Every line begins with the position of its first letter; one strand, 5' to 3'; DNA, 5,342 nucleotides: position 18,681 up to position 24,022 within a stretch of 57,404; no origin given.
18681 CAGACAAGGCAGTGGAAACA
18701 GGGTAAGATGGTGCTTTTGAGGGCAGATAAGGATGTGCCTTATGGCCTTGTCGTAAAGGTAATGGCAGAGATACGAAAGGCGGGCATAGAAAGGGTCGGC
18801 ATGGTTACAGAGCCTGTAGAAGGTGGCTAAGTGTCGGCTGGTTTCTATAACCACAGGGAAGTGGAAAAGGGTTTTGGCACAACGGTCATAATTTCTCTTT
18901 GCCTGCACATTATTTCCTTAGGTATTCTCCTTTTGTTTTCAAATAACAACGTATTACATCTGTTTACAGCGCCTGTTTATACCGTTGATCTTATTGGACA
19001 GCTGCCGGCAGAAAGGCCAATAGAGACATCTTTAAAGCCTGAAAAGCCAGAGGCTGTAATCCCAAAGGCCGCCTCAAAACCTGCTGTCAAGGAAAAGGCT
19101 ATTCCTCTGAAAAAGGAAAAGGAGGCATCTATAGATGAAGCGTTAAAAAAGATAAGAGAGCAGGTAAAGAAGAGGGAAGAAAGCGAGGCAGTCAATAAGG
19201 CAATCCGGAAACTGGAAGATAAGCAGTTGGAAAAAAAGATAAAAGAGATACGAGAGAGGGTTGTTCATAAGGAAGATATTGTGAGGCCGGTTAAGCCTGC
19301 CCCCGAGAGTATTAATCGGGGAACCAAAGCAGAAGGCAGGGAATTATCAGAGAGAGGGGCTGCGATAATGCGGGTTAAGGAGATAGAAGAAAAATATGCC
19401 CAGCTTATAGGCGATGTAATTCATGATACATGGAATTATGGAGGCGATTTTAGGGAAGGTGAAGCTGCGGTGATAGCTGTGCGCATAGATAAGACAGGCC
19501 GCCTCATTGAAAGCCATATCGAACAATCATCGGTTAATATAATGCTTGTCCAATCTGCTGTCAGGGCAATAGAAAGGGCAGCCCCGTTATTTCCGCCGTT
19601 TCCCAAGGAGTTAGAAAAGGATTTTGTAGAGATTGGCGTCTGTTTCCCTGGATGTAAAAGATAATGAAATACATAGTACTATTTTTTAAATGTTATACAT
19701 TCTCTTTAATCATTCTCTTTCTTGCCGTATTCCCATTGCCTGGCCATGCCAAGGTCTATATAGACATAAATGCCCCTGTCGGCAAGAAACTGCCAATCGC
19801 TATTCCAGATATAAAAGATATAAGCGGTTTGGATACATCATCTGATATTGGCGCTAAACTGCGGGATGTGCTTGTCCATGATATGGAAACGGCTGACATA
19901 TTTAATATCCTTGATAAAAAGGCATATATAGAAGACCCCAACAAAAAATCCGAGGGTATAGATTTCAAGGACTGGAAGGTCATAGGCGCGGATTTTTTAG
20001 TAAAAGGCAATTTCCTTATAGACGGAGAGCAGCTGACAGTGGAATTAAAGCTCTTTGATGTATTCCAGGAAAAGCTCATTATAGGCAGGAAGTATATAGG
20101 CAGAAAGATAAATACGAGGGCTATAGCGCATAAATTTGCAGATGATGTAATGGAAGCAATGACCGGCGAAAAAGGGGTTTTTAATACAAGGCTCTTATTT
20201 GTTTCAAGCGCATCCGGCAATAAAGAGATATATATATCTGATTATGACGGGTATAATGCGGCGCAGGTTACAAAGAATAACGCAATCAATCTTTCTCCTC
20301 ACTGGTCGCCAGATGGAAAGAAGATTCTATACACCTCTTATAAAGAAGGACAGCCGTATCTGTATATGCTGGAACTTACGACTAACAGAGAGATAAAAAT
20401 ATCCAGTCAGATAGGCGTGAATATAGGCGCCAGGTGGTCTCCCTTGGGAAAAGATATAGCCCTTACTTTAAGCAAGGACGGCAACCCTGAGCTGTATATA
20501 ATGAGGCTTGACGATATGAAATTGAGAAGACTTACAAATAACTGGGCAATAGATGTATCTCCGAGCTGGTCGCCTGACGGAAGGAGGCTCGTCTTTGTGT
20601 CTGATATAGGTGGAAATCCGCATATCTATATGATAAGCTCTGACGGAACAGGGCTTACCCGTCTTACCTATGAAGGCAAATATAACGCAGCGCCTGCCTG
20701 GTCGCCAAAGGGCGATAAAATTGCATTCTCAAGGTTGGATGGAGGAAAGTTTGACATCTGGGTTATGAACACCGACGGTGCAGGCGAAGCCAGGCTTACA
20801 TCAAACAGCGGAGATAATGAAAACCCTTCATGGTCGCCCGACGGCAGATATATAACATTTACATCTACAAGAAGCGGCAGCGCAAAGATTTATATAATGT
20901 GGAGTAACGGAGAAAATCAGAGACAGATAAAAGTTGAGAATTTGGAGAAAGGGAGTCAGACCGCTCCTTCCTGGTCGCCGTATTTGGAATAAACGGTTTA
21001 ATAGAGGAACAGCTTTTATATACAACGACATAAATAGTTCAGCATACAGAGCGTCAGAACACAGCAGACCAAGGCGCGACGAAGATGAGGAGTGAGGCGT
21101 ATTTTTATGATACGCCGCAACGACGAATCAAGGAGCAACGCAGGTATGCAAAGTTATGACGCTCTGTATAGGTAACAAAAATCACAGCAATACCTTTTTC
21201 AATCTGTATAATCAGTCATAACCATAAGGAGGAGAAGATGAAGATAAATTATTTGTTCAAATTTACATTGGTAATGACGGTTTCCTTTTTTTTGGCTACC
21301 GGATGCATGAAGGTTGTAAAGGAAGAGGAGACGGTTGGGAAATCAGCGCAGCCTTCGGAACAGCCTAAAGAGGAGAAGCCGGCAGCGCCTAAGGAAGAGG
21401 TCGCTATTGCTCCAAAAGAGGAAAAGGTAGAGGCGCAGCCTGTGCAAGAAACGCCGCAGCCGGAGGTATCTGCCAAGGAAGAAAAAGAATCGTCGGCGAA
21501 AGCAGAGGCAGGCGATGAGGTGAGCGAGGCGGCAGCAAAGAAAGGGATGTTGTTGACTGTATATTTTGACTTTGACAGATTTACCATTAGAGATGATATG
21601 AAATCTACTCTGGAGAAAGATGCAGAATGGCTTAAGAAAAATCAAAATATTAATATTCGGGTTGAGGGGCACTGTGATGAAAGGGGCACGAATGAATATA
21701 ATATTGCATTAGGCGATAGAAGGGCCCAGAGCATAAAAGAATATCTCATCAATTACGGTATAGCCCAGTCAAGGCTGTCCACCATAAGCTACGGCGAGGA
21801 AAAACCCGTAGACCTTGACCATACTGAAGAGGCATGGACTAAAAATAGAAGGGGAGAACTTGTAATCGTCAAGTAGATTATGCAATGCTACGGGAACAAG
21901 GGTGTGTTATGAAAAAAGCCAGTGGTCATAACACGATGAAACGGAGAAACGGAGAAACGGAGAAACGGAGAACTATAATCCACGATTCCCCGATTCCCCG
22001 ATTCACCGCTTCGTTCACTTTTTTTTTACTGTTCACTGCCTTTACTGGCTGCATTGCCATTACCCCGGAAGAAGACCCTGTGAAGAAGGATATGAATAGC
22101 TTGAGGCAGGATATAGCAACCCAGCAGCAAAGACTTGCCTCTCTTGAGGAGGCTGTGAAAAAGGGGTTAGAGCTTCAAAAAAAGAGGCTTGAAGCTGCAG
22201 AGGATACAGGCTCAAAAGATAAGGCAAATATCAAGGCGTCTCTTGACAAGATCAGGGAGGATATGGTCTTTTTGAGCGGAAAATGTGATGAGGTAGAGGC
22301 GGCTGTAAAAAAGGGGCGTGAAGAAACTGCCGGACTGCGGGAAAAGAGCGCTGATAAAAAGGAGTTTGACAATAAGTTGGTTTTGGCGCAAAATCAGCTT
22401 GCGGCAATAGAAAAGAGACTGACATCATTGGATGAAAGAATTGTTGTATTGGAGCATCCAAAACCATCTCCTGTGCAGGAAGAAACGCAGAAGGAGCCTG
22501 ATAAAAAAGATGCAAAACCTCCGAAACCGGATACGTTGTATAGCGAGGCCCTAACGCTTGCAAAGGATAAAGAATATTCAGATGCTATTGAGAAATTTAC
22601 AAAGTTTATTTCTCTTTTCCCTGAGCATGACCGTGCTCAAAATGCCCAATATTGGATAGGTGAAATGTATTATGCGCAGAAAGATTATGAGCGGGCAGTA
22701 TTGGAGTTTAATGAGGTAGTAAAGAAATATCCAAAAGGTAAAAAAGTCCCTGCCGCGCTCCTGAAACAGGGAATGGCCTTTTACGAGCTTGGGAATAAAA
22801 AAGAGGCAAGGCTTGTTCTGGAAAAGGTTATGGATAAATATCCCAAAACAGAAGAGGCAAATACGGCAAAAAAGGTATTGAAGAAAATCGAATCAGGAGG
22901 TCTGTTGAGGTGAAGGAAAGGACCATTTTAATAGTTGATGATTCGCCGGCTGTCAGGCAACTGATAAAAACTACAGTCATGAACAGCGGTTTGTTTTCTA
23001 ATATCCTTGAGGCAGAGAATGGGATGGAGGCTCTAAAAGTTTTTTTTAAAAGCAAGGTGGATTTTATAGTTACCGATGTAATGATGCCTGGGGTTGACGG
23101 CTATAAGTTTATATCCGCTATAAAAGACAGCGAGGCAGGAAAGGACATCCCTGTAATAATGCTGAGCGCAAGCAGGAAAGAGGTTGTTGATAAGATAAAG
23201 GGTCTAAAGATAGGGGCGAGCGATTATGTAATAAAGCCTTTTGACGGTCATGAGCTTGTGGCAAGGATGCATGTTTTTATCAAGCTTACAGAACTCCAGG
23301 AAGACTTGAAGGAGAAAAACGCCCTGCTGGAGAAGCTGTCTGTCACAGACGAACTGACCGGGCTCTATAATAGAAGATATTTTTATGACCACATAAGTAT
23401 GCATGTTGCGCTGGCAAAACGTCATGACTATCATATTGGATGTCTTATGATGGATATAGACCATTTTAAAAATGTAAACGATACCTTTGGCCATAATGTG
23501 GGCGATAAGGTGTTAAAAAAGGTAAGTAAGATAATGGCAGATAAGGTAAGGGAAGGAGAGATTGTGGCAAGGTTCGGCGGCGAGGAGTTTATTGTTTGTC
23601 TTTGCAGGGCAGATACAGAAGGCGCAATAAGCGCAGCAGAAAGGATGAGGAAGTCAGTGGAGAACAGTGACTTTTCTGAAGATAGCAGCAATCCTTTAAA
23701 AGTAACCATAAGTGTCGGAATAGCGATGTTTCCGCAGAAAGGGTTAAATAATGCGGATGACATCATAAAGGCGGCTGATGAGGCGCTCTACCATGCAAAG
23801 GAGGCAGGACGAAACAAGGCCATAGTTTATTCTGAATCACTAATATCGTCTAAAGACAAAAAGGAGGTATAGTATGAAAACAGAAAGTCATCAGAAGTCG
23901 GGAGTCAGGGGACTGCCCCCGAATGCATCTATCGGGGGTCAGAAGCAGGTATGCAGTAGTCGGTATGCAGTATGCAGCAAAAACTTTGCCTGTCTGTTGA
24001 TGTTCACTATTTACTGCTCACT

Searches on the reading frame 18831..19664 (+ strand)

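Call 21: search_protein_families(library=pfam, proteins=[window:18831-19664:+], max_evalue=0.0001)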
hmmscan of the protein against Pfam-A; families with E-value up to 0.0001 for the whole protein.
window:18831-19664:+ (277 aa): 1 family
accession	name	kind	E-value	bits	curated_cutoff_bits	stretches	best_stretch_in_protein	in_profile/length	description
PF13103.11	TonB_2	-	1.2e-09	38.6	22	1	188-270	3-83/85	TonB C terminal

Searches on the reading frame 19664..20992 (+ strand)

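Call 21: search_protein_families(library=pfam, proteins=[window:19664-20992:+], max_evalue=0.0001)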
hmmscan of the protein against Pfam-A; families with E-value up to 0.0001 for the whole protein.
window:19664-20992:+ (442 aa): 7 families
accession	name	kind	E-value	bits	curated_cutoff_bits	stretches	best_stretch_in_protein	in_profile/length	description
PF07676.18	PD40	-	4.3e-52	173.5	20.9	4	287-323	1-38/38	WD40-like Beta Propeller Repeat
PF04052.18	TolB_N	-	4e-20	72.3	22.4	1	32-138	2-105/106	TolB amino-terminal domain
PF00930.27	DPPIV_N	-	4.9e-13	49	22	0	276-369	24-131/354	Dipeptidyl peptidase IV (DPP IV) N-terminal region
PF25174.1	Beta-prop_THOC3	-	3.1e-10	39.9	305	0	180-309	62-186/272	THOC3 beta-propeller domain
PF14583.12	Pectate_lyase22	-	1.8e-08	34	30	0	175-238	319-382/386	Oligogalacturonate lyase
PF25460.1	Beta-prop_Aladin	-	1.8e-07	31.1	171.1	0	299-417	115-227/340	Aladin seven-bladed propeller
PF24797.1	Beta-prop_WDR35_TULP_N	-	5.5e-05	22.9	80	0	345-432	122-203/332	WDR35/TULP4 N-terminal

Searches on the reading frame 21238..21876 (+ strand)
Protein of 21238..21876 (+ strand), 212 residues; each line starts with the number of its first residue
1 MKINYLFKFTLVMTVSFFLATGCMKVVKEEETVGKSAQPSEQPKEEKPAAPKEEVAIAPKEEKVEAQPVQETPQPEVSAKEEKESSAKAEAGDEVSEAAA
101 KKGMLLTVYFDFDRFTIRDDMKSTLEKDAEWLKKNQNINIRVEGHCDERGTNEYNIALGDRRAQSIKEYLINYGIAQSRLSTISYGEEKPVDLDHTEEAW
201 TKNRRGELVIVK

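Call 6: search_protein_families(library=pfam, proteins=[window:21238-21876:+], max_evalue=0.001)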
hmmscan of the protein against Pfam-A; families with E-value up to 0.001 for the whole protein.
window:21238-21876:+ (212 aa): 1 family
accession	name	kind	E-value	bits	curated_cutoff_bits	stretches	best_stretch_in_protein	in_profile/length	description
PF00691.25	OmpA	-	9.9e-23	80.8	27.2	1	109-204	1-98/98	OmpA family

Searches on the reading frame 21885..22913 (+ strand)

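Call 6: search_protein_families(library=pfam, proteins=[window:21885-22913:+], max_evalue=0.001)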
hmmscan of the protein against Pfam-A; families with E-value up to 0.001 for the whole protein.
window:21885-22913:+ (342 aa): 12 families
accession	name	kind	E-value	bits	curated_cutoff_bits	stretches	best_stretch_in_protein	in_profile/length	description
PF13174.12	TPR_6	-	2.2e-19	69.2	26.3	2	291-322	2-33/33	Tetratricopeptide repeat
PF07719.23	TPR_2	-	4.9e-16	57.9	27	1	254-284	3-33/34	Tetratricopeptide repeat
PF13432.12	TPR_16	-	4e-11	43.6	32.7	1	220-284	2-63/65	Tetratricopeptide repeat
PF13525.12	YfiO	-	2.9e-10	40.7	25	1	215-335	5-136/203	Outer membrane lipoprotein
PF13428.12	TPR_14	-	1e-09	38.6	23.5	0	289-326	1-38/44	Tetratricopeptide repeat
PF14559.12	TPR_19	-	5.2e-08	33.5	25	1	263-329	2-65/68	Tetratricopeptide repeat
PF00515.34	TPR_1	-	7e-08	32.4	27.8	0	254-283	3-32/34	Tetratricopeptide repeat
PF12895.13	ANAPC3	-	1.3e-06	29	27.2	1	251-314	22-81/82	Anaphase-promoting complex, cyclosome, subunit 3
PF13424.12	TPR_12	-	2.3e-05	24.9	30.1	0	253-319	4-75/77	Tetratricopeptide repeat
PF13512.12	TPR_18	-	2.4e-05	25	21.9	1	210-309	4-104/145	Tetratricopeptide repeat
PF13181.12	TPR_8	-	5.7e-05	23.4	25.7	0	254-280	3-29/34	Tetratricopeptide repeat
PF18595.6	Nuf2_DHR10-like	-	0.00028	21.4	28.4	0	64-125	53-117/117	Nuf2, DHR10-like domain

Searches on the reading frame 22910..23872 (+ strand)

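Call 6: search_protein_families(library=pfam, proteins=[window:22910-23872:+], max_evalue=0.001)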
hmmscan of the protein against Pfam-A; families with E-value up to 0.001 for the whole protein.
window:22910-23872:+ (320 aa): 3 families
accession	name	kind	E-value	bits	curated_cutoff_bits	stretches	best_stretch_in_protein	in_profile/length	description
PF00990.26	GGDEF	-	7.2e-51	172.6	23.8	1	145-303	2-161/161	Diguanylate cyclase, GGDEF domain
PF00072.30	Response_reg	-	1.9e-27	96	30.2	1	6-120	1-110/111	Response regulator receiver domain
PF22335.1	Cas10-Cmr2_palm2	-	0.001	19.7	27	0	176-303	2-131/133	Cas10/Cmr2, second palm domain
